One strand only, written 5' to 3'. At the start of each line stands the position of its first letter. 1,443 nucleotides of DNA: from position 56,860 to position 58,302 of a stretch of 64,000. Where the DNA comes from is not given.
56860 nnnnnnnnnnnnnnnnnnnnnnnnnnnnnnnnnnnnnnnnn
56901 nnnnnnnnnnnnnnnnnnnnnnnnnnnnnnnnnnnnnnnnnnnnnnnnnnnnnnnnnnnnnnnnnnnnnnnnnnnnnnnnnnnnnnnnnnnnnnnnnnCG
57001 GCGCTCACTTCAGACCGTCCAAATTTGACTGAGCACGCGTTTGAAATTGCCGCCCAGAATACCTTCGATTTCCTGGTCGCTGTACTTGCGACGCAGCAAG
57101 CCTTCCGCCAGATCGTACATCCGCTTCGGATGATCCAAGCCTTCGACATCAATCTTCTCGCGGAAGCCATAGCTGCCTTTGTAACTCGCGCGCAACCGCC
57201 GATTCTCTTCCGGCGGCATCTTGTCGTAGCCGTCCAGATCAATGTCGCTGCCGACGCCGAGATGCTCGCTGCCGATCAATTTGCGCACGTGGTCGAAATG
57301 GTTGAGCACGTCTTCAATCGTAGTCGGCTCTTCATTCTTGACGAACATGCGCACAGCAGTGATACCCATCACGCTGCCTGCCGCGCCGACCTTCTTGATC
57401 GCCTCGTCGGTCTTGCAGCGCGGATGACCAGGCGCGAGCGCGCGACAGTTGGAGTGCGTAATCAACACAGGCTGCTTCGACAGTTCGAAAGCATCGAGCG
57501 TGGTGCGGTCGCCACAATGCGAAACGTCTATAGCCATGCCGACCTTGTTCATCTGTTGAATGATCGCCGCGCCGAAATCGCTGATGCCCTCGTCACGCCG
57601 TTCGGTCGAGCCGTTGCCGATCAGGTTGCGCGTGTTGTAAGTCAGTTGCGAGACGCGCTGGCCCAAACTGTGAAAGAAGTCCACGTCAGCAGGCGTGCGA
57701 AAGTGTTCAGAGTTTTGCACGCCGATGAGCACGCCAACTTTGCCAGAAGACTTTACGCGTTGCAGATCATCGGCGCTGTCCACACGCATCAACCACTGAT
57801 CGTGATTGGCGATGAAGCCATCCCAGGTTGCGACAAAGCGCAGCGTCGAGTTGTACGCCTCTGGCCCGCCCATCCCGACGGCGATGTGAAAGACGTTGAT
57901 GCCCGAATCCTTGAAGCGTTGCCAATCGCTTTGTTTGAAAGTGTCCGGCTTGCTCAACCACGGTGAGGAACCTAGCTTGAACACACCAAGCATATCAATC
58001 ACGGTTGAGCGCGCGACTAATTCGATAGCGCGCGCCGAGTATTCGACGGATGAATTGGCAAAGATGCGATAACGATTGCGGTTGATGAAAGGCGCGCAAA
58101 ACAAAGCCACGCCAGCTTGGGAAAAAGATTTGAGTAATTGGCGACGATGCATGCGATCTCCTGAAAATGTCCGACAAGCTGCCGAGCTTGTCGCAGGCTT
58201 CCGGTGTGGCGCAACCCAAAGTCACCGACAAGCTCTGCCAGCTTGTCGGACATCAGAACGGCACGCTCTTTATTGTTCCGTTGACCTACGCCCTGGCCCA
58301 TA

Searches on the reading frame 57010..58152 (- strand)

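Call 40: search_protein_families(library=pfam, proteins=[window:57010-58152:-], max_evalue=0.001)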
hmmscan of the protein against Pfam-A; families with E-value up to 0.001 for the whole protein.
window:57010-58152:- (380 aa): 1 family
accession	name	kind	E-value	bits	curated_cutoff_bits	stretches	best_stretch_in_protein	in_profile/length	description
PF01244.27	Peptidase_M19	-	1.1e-76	258.5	26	1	67-376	29-319/319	Membrane dipeptidase (Peptidase family M19)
